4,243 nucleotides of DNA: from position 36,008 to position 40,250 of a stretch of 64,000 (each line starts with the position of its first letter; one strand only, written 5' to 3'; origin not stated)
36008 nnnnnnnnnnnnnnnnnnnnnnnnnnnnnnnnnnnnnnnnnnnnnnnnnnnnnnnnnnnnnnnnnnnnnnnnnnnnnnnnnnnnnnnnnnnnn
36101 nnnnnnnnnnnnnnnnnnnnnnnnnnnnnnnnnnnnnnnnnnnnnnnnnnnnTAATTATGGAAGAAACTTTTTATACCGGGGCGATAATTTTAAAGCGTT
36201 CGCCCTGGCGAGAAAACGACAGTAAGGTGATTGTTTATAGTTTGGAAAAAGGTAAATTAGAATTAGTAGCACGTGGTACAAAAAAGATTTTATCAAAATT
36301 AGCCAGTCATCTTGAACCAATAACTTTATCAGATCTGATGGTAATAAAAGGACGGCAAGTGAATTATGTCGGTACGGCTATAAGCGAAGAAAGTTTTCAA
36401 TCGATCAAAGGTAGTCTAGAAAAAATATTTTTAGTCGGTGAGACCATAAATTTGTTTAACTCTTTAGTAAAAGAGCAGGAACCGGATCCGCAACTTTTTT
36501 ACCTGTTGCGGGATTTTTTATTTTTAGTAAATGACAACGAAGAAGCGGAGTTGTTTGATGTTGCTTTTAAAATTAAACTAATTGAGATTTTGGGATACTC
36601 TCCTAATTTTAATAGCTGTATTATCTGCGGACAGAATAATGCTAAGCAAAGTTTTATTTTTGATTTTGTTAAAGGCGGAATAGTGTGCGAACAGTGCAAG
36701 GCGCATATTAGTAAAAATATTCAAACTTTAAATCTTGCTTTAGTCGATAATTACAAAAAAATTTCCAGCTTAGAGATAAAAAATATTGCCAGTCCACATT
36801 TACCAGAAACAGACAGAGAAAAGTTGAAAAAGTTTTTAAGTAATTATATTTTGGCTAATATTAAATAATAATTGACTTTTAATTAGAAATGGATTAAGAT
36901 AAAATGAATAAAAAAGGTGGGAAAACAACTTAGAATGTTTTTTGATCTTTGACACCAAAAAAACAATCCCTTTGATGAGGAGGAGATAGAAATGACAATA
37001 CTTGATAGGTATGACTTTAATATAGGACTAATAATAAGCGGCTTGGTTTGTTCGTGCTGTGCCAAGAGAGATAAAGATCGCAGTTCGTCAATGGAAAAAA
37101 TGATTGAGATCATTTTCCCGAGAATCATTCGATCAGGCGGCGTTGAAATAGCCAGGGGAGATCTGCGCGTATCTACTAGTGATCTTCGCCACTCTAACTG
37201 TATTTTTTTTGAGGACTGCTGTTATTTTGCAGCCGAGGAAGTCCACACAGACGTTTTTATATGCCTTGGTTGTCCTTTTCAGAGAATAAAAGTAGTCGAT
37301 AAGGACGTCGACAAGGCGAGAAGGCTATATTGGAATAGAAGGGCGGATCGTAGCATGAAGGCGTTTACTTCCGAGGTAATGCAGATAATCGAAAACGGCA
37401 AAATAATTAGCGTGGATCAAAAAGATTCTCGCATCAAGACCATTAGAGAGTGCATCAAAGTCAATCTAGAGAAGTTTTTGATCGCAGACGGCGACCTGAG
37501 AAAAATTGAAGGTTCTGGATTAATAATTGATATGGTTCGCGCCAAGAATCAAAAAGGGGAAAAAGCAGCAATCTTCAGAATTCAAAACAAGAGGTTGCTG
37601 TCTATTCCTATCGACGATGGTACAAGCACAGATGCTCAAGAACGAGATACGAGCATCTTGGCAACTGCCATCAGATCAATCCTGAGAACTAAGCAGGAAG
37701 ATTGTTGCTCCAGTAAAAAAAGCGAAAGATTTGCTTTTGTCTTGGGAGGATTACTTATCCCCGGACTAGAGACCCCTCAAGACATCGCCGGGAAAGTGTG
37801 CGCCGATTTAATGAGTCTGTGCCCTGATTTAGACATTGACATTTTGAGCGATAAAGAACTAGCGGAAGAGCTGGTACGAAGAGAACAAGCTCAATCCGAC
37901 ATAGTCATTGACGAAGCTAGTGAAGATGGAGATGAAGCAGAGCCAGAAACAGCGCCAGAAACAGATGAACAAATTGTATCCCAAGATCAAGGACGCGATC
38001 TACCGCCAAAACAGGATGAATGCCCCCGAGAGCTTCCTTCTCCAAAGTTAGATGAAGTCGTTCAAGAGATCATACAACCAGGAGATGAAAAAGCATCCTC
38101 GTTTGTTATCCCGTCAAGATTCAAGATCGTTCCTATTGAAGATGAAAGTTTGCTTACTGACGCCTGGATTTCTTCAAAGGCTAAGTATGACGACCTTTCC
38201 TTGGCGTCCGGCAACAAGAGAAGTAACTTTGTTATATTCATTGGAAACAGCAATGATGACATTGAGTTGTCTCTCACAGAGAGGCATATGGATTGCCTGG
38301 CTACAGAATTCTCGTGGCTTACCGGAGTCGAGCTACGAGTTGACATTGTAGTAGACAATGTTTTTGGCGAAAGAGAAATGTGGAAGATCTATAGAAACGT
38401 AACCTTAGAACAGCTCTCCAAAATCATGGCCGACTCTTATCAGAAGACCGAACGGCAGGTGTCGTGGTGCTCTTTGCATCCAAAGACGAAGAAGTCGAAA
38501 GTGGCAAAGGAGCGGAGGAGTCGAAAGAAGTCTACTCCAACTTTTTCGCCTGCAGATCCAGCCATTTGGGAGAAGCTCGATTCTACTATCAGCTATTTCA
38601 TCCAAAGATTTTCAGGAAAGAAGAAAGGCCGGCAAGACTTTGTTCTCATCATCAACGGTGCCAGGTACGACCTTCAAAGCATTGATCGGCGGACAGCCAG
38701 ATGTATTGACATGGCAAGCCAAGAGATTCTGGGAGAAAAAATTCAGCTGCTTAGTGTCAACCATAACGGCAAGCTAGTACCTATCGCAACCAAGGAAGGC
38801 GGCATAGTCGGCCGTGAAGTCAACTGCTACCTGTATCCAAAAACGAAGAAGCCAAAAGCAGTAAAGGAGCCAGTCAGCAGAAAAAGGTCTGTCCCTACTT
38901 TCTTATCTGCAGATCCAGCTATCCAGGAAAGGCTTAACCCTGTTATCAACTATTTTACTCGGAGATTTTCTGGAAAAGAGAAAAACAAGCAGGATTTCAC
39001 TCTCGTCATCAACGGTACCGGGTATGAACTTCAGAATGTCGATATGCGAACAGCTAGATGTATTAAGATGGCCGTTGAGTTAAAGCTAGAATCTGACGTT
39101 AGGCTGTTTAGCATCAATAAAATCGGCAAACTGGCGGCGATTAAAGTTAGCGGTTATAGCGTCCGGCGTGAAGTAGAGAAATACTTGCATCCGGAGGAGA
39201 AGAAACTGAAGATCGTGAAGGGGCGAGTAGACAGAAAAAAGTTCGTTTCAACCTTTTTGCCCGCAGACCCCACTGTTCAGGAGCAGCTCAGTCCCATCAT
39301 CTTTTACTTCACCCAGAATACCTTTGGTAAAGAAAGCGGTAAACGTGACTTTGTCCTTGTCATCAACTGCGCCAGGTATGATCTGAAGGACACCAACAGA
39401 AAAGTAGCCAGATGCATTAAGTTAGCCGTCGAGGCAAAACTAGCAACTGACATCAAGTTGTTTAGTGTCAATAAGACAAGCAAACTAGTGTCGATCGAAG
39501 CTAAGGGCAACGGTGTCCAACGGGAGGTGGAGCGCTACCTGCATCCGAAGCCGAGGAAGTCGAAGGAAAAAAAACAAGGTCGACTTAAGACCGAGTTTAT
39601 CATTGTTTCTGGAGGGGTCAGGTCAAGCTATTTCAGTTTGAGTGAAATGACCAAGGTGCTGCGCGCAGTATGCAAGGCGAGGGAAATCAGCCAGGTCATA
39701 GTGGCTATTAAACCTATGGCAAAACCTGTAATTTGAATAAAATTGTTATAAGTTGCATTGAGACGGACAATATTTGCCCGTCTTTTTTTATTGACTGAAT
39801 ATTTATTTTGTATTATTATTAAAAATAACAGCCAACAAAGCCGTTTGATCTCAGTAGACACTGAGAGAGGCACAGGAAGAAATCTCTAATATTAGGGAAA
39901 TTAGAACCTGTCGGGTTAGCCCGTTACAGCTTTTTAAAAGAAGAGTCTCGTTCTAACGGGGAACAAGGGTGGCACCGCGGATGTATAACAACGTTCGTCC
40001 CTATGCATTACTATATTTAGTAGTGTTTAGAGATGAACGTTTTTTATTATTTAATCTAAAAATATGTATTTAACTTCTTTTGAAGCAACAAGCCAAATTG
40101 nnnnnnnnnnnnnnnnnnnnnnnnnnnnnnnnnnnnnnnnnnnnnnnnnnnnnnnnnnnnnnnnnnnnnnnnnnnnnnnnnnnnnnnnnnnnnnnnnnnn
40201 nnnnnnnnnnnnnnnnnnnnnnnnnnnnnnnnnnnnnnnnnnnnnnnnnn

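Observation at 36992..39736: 914-aa orphan protein made of tandem ~118-aa modules, inserted between recO and the aspS T-box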

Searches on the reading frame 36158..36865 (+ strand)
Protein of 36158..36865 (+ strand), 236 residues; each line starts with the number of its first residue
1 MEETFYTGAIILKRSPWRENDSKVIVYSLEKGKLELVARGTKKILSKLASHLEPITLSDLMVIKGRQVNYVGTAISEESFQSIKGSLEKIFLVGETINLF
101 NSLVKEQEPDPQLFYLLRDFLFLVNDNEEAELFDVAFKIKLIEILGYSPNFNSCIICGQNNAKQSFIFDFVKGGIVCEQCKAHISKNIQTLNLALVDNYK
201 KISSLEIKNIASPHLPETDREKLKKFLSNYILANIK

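Call 19: find_related_loci(query=window:36158-36865:+, collection=genome_contigs, flank=10000)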
Query window:36158-36865:+ (236 aa) in genome_contigs; peptide patterns used: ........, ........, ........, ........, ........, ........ (x = any residue, [..] = any of these).
83 stretches matched a pattern, but none encodes a relative of the query by tblastn (E <= 1e-3).

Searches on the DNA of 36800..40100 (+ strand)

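Call 18: search_rna_families(source=window, start=36800, end=40100, threshold=evalue, max_evalue=1, show_alignments=2)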
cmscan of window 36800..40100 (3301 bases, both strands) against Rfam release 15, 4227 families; matches with E-value up to 1: 2.
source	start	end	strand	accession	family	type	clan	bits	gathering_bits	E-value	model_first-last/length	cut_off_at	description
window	39835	40005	+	RF00230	T-box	Cis-reg; leader;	-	55.1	93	1.4e-10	1-219/219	no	T-box leader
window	39759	39822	-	RF01675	CrcZ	Gene; sRNA;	-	14.3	95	0.72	1-398/398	no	Pseudomonas sRNA CrcZ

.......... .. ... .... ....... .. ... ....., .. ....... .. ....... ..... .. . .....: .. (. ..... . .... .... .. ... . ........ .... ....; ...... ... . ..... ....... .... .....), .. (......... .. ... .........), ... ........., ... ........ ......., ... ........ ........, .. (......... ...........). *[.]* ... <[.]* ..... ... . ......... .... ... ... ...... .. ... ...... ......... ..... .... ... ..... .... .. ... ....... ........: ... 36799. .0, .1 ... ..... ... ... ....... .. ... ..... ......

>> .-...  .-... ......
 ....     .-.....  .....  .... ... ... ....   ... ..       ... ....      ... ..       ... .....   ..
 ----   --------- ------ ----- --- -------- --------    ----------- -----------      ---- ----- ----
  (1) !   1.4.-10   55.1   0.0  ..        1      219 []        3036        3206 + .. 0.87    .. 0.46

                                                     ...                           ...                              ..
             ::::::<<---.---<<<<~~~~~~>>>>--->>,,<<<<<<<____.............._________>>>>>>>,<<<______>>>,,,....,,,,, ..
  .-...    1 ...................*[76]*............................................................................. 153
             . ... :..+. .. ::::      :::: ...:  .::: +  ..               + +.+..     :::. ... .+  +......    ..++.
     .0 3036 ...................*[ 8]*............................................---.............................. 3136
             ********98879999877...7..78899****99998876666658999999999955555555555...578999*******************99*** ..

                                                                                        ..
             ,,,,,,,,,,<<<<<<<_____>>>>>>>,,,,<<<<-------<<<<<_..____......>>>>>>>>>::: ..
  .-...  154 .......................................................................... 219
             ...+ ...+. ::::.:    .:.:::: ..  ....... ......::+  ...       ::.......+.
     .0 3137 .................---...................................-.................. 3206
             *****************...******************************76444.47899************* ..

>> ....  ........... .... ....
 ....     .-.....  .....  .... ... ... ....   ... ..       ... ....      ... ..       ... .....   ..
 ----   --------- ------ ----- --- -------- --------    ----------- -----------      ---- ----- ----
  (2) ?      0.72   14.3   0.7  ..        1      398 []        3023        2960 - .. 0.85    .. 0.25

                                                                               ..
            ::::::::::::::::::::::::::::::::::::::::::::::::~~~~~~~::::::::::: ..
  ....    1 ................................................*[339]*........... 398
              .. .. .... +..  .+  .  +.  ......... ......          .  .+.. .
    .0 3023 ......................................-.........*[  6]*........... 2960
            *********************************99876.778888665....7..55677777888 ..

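Call 77: search_rna_families(sources=[L085, L084], threshold=evalue, max_evalue=1)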
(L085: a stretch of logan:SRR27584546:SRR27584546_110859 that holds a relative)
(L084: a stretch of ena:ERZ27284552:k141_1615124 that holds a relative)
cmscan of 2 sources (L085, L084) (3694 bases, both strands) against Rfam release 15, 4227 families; matches with E-value up to 1: 2.
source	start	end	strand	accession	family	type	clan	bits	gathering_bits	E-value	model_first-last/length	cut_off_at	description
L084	1091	1178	-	RF02420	Bp1_162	Gene; sRNA;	-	24.4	50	0.47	1-100/100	no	Burkholderia sRNA Bp1_Cand612_SIPHT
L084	1088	1185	+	RF00558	L20_leader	Cis-reg; leader;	-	23.5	58.7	0.18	1-127/127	no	Ribosomal protein L20 leader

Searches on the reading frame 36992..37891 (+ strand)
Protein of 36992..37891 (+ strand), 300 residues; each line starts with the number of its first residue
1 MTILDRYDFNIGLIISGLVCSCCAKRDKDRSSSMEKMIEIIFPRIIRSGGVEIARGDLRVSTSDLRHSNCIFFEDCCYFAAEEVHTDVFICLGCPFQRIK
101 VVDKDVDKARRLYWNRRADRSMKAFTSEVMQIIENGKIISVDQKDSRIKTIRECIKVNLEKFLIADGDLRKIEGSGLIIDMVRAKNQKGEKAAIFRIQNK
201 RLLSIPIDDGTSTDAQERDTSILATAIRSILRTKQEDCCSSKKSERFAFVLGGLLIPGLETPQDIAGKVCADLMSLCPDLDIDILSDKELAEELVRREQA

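Call 50: find_related_loci(query=A7, collection=metagenome_contigs, flank=10000)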
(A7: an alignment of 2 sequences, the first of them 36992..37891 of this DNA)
Query A7 (300 aa) in metagenome_contigs; peptide patterns used: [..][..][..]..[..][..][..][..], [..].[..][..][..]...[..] (x = any residue, [..] = any of these).
253 stretches matched a pattern, but none encodes a relative of the query by tblastn (E <= 1e-3).

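Call 81: search_solved_structures(query=A7, max_evalue=10)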
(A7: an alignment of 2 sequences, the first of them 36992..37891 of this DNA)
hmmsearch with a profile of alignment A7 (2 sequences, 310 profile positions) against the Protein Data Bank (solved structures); distinct sequences matched with E-value up to 10: 0.

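Call 107: search_protein_families(library=pfam, alignment_id=A7, max_evalue=10)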
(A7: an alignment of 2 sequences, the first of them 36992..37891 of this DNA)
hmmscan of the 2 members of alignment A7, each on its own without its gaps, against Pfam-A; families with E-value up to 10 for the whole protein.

A. member 1, window:36992-37891:+ (300 aa): 2 families
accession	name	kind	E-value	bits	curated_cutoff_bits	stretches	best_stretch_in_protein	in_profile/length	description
PF18809.6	PBECR1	-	0.03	15.3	27.6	1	103-163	33-85/104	phage-Barnase-EndoU-ColicinE5/D-RelE like nuclease1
PF17428.7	DUF5412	-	0.18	12.1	25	1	100-141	68-108/118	Family of unknown function (DUF5412)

B. families by the number of members that match (of 2 scanned): 2 families
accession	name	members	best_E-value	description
PF18809.6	PBECR1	1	0.03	phage-Barnase-EndoU-ColicinE5/D-RelE like nuclease1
PF17428.7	DUF5412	1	0.18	Family of unknown function (DUF5412)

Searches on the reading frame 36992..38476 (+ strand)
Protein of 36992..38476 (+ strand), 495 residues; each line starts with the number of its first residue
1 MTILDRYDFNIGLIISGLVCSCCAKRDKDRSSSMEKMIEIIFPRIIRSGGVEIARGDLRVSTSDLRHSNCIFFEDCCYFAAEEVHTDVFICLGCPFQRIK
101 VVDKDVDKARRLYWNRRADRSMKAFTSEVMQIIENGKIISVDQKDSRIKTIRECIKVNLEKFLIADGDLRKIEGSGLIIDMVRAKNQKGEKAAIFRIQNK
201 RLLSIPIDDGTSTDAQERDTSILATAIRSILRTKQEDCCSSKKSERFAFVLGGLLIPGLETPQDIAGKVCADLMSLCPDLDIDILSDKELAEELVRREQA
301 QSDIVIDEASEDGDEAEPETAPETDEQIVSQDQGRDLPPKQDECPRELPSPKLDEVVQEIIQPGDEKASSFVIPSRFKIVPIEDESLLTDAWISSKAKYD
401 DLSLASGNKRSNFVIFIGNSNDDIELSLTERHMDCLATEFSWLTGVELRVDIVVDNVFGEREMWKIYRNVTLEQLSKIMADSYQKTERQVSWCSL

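Call 5: search_protein_families(library=pfam, proteins=[window:36992-38476:+], max_evalue=1)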
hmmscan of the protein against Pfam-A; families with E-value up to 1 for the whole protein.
window:36992-38476:+ (495 aa): 1 family
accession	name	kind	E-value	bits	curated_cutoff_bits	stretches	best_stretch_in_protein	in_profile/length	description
PF18809.6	PBECR1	-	0.037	14.9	27.6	1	113-163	43-85/104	phage-Barnase-EndoU-ColicinE5/D-RelE like nuclease1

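Call 9: search_protein_families(library=phrogs, proteins=[window:36992-38476:+], max_evalue=1)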
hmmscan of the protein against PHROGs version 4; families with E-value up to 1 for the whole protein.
window:36992-38476:+ (495 aa): 2 families
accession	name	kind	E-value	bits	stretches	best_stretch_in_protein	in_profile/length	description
phrog_24524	-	unknown function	0.057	14.4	1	188-249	14-74/168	-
phrog_36048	-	unknown function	0.35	12.1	1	129-158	31-61/72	-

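Call 10: search_protein_families(library=ncbifam, proteins=[window:36992-38476:+], max_evalue=1)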
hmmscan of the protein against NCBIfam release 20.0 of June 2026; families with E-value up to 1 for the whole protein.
window:36992-38476:+ (495 aa): 0 families

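Call 30: search_protein_families(library=padloc, proteins=[window:36992-38476:+], max_evalue=1)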
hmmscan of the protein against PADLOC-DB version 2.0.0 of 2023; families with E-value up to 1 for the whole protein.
window:36992-38476:+ (495 aa): 1 family
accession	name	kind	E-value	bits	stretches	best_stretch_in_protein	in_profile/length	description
PDLC01787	Cas6b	-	0.005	14.5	1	116-202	111-193/237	-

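Call 71: predict_structure(alignment_id=A9)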
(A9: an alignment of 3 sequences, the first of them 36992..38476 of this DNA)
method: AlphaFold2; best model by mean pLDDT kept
length: 495 residues; sequences in the alignment: 3
mean_pLDDT: 42.1   pTM: 0.33
mean pLDDT of the five models: 42.1, 39.8, 36.8, 36.6, 30.1
residues with pLDDT >= 90: 0; 70-90: 100; 50-70: 38; < 50: 357
segments of 3 or more residues with pLDDT < 50: 1-159, 302-495
pLDDT, mean of each block of 10 residues (from residue 1): 23 22 26 27 28 30 32 26 24 24 30 29 33 28 30 36 79 58 69 81 71 69 83 65 67 76 79 80 80 73 42 34 28 30 27 28 25 26 30 28 26 27 29 38 33 27 29 44 40 29
secondary structure, 60 per line:
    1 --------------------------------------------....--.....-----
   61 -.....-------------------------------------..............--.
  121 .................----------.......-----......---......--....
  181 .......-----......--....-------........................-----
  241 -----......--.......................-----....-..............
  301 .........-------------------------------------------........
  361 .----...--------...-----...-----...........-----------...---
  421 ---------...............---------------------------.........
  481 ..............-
elements in order: E45-48 E51-55 H62-66 H104-117 H120-137 H148-154 E160-165 E169-174 H177-187 E193-198 E201-204 H212-235 E246-251 E254-262 H263-276 E282-285 H287-309 H353-361 E377-379 H393-403 E415-417 H430-444 H472-494
